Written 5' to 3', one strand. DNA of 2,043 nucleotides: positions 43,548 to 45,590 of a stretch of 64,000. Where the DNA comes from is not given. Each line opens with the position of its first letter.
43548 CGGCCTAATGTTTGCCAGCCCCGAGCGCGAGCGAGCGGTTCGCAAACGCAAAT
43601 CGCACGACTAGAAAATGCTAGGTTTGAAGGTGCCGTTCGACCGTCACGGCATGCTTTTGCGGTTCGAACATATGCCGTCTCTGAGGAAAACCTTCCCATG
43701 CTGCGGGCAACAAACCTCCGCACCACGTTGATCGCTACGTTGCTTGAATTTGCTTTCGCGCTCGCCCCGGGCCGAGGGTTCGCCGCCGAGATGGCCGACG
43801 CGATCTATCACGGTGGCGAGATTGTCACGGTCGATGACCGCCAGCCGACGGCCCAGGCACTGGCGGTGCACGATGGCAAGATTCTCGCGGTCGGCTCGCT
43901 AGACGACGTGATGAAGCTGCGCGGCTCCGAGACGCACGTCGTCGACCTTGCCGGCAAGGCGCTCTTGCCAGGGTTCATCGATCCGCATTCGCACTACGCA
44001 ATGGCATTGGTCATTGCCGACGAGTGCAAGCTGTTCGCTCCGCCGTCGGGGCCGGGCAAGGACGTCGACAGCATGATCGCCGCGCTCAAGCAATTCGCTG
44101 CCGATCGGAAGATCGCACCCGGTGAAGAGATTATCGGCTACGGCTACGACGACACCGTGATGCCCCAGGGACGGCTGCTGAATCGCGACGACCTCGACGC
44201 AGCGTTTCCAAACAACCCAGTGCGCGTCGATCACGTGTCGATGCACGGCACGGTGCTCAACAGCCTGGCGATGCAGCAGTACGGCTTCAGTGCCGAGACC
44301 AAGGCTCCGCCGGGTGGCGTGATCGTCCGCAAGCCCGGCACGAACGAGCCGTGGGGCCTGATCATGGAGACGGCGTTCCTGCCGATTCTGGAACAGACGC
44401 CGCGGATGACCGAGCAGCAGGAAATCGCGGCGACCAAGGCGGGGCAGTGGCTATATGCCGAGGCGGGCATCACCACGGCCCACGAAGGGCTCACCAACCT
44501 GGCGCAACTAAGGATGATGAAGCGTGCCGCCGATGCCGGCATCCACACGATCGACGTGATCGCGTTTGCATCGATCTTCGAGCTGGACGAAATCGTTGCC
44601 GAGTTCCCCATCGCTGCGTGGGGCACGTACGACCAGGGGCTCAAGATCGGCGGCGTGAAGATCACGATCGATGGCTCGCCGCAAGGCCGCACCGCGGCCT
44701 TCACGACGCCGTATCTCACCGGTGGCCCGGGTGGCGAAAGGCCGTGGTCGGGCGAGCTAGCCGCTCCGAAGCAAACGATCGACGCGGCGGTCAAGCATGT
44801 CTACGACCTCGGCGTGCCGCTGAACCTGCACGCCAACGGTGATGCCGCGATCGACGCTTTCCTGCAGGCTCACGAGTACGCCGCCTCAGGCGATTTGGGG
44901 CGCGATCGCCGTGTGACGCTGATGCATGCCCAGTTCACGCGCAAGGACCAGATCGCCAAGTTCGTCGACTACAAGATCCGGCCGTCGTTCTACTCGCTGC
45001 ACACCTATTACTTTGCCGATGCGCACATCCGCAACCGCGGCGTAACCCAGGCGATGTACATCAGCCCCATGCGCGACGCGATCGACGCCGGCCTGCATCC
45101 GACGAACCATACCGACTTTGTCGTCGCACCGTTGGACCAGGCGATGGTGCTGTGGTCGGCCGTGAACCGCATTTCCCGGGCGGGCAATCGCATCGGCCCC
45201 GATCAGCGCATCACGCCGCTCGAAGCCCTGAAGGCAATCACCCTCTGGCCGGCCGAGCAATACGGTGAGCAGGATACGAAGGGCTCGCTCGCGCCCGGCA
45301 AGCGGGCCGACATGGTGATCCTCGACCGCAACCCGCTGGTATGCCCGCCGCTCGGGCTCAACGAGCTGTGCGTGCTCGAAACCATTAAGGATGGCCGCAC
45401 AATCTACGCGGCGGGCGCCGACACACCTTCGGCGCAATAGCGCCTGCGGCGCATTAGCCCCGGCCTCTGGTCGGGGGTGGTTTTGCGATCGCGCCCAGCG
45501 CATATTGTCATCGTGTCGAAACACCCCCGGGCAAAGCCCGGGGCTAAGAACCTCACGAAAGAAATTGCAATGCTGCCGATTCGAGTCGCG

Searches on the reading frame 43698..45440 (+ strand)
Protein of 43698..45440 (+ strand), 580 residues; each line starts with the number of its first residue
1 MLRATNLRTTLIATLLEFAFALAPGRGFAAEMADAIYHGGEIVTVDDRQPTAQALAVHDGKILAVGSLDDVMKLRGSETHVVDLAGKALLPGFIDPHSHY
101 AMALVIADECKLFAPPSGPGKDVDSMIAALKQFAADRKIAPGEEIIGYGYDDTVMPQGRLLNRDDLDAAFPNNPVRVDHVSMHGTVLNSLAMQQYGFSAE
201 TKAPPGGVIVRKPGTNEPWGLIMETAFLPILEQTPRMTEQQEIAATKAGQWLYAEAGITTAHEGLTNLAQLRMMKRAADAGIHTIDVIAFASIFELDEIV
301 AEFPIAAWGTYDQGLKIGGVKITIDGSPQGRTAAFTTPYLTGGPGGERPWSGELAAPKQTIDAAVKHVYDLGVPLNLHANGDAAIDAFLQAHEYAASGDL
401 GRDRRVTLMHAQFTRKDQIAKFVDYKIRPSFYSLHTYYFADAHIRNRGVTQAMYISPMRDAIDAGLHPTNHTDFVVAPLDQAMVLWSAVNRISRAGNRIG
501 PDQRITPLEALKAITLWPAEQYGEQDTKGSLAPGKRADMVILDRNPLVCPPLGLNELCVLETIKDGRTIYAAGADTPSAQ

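Call 8: search_protein_families(library=pfam, proteins=[window:43698-45440:+], max_evalue=0.01)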
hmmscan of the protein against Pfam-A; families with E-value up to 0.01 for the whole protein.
window:43698-45440:+ (580 aa): 3 families
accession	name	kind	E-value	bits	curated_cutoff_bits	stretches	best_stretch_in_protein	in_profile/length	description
PF07969.17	Amidohydro_3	-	2.7e-90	304.6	29.7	1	81-570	2-472/472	Amidohydrolase family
PF01979.26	Amidohydro_1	-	3e-14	53.4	25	1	357-568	133-344/345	Amidohydrolase family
PF22039.1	HUTI_composite_bact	-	0.00029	20.8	25.5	1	54-71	2-19/26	Imidazolonepropionase-like composite domain, bacteria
